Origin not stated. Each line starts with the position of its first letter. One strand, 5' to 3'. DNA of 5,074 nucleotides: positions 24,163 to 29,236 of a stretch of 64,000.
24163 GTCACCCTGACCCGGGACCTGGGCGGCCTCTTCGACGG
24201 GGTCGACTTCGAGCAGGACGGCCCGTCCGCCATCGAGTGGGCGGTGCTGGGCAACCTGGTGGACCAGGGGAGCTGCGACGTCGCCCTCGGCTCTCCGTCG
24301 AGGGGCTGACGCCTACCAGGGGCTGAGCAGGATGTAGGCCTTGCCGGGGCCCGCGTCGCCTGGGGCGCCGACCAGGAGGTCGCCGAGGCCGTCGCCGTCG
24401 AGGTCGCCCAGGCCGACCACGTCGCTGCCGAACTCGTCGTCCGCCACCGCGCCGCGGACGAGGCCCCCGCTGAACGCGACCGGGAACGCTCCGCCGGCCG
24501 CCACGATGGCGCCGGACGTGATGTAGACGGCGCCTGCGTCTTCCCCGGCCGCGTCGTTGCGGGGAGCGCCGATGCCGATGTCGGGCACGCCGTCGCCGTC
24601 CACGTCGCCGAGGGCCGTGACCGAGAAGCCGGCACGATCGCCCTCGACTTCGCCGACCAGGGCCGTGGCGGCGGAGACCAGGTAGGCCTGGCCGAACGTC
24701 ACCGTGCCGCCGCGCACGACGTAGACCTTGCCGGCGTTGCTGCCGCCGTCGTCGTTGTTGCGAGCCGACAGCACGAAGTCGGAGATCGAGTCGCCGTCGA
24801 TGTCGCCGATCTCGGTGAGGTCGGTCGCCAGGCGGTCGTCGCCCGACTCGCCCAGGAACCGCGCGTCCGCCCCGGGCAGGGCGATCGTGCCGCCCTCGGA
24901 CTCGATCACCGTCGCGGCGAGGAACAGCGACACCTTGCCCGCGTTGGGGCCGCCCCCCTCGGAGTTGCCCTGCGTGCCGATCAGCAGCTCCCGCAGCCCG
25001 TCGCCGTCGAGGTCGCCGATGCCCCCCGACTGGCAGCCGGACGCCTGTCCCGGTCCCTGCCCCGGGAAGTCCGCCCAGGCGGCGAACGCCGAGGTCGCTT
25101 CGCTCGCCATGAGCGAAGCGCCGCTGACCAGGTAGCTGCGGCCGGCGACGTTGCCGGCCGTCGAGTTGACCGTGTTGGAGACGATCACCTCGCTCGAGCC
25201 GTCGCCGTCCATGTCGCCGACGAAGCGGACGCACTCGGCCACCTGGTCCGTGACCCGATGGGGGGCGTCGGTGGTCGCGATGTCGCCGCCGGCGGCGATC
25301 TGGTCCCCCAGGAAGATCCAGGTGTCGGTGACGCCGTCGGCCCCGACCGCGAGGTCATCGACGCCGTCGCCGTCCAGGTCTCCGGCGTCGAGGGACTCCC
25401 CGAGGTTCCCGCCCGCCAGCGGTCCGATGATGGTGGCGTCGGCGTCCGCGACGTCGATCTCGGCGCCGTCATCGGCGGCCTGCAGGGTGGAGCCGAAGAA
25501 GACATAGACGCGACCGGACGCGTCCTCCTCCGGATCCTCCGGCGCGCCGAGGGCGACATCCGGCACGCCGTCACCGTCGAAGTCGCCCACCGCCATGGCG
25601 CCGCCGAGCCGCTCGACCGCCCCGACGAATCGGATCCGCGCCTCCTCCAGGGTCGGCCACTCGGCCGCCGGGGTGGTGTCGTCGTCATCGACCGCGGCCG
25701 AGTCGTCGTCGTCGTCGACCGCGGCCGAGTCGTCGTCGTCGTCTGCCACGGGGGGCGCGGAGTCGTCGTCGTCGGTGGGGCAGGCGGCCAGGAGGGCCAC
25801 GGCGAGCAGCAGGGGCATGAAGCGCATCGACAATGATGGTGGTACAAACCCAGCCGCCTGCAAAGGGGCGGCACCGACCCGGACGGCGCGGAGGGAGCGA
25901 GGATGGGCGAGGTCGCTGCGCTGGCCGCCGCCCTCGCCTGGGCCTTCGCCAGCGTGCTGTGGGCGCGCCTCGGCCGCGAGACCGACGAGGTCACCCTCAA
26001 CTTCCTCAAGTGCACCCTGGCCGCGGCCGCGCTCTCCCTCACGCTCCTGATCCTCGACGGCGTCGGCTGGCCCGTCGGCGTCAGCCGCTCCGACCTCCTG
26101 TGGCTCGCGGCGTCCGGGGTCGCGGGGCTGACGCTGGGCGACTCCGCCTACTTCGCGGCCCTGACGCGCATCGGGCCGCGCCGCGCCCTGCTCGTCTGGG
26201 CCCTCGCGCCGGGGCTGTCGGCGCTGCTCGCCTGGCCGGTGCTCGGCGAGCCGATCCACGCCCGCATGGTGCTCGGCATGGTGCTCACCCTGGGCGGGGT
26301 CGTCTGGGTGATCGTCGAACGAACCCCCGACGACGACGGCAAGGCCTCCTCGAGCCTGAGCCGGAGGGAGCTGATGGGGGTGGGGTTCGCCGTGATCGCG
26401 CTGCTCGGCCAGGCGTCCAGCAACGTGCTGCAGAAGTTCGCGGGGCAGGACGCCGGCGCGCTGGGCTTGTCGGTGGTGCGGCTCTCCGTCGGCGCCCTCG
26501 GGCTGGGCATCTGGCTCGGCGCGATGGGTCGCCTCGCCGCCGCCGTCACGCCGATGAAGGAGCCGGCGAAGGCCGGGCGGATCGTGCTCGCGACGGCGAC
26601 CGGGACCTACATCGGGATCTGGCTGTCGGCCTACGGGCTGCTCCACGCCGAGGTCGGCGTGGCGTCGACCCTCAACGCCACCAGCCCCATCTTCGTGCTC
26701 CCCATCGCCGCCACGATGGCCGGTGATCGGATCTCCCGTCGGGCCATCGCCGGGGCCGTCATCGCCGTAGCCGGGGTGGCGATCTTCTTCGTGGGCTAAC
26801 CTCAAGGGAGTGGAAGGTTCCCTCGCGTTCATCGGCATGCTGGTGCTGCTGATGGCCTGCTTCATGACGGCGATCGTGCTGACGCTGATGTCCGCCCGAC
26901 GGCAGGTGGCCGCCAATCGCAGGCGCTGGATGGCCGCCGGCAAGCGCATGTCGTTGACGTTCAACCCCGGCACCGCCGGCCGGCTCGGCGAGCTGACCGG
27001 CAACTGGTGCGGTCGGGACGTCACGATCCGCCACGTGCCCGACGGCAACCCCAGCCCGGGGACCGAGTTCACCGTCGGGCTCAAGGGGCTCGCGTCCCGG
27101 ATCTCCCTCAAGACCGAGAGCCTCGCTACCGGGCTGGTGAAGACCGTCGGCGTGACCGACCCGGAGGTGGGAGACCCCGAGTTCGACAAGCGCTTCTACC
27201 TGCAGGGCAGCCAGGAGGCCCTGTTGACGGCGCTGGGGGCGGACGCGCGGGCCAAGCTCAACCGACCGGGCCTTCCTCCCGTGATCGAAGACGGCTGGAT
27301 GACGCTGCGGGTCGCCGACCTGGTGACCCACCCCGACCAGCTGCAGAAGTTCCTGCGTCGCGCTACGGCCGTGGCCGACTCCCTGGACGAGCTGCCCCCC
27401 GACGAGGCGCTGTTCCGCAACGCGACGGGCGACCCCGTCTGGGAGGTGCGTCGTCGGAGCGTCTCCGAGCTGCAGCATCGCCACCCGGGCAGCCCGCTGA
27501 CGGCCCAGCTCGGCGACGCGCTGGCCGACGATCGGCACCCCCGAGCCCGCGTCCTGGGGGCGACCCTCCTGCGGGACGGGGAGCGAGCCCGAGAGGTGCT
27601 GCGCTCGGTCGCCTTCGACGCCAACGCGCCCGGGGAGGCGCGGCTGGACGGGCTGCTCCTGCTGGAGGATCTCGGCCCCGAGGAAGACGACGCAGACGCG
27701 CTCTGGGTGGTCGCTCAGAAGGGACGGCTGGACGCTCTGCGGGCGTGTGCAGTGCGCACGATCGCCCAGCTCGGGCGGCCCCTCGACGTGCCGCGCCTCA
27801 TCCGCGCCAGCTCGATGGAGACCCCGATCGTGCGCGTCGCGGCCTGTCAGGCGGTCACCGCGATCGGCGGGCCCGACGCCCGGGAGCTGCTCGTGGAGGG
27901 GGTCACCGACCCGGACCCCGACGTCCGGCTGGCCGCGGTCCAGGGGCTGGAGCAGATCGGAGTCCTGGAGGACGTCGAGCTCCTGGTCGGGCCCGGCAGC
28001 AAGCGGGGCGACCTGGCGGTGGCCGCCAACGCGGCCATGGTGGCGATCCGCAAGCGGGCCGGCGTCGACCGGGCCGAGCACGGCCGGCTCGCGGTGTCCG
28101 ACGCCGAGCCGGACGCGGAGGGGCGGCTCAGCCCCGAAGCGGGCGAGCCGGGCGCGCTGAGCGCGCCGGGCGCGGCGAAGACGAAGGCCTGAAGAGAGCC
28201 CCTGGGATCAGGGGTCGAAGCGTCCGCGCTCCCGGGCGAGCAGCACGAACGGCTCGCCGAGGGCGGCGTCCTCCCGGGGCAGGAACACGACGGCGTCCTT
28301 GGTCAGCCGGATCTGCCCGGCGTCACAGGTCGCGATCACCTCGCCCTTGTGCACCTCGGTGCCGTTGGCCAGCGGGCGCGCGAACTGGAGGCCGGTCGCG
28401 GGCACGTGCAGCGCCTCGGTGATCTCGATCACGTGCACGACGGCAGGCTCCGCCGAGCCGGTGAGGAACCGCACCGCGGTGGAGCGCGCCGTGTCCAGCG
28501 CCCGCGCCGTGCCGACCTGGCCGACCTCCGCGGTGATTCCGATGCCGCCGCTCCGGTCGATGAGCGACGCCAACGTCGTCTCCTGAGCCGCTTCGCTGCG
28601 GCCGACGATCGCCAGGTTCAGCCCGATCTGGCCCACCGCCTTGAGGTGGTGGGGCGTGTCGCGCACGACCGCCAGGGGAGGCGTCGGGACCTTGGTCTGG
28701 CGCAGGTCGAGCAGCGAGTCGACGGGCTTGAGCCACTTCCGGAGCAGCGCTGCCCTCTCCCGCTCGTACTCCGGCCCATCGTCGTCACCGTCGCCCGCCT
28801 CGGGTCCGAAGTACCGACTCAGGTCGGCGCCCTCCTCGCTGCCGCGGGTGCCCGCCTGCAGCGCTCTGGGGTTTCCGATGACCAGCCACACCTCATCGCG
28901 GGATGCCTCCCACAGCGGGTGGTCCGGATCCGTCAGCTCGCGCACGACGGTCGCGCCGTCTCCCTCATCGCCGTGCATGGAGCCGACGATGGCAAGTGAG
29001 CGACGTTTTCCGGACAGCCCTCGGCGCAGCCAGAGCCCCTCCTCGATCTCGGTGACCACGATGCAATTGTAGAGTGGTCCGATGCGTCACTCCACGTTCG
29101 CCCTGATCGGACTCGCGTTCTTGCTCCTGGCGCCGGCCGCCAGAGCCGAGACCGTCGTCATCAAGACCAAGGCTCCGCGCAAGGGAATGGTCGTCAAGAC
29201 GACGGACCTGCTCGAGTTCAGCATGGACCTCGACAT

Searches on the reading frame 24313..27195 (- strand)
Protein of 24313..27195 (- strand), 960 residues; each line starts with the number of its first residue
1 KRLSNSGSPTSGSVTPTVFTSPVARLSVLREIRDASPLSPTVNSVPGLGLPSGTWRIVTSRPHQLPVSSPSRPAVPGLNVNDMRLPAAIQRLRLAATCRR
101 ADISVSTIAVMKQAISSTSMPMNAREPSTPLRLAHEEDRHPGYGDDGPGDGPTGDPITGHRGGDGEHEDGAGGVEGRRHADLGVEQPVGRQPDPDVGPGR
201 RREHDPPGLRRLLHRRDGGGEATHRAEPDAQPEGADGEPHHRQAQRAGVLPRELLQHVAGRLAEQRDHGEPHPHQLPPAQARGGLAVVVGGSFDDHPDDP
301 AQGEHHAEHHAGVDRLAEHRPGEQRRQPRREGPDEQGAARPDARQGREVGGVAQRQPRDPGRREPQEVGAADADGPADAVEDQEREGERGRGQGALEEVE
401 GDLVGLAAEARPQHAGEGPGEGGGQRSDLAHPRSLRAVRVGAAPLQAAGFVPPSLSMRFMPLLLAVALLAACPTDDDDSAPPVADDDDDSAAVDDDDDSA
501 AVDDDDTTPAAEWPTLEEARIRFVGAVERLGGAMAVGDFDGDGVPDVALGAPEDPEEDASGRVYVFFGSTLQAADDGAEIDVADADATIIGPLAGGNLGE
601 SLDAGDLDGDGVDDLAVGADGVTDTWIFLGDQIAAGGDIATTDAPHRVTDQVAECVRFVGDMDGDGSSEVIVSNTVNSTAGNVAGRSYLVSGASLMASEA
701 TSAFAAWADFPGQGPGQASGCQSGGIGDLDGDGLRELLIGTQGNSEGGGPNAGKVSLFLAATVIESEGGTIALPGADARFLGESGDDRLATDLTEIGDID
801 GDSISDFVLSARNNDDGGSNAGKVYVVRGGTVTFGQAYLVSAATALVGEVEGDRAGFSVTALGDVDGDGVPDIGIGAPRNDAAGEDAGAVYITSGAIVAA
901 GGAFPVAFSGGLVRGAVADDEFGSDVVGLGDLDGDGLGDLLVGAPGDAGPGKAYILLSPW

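Call 9: search_protein_families(library=pfam, proteins=[window:24313-27195:-], max_evalue=0.001)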
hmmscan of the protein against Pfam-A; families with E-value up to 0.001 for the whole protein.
window:24313-27195:- (960 aa): 2 families
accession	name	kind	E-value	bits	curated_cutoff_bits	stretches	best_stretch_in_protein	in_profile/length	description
PF01839.29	FG-GAP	-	7e-39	131.6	22.1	5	531-566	2-37/37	FG-GAP repeat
PF13517.12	FG-GAP_3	-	2.7e-11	44.4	26.9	0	538-617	1-61/61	FG-GAP-like repeat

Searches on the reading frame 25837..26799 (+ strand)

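Call 10: search_protein_families(library=pfam, proteins=[window:25837-26799:+], max_evalue=0.001)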
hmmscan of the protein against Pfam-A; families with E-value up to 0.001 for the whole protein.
window:25837-26799:+ (320 aa): 2 families
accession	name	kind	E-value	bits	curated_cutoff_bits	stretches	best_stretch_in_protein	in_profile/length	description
PF00892.27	EamA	-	3.7e-30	105.4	28.2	2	23-159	2-134/135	EamA-like transporter family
PF05653.20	Mg_trans_NIPA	-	0.0008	19.1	26.2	1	87-190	50-150/295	Magnesium transporter NIPA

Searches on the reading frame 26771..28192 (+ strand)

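Call 10: search_protein_families(library=pfam, proteins=[window:26771-28192:+], max_evalue=0.001)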
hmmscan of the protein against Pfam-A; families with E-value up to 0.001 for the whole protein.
window:26771-28192:+ (473 aa): 2 families
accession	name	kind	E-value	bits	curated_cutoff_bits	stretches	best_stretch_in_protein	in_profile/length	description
PF13646.12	HEAT_2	-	7.8e-19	68.2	27.7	2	321-394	14-88/88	HEAT repeats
PF02985.28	HEAT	-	4.5e-08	33.1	23.5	0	373-396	4-27/31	HEAT repeat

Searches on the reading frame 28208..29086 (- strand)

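Call 10: search_protein_families(library=pfam, proteins=[window:28208-29086:-], max_evalue=0.001)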
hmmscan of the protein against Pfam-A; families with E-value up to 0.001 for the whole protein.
window:28208-29086:- (292 aa): 1 family
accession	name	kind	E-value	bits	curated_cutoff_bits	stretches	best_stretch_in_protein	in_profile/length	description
PF24827.1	AstE_AspA_cat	-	2.5e-15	57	25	1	29-202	3-181/192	Succinylglutamate desuccinylase/Aspartoacylase catalytic domain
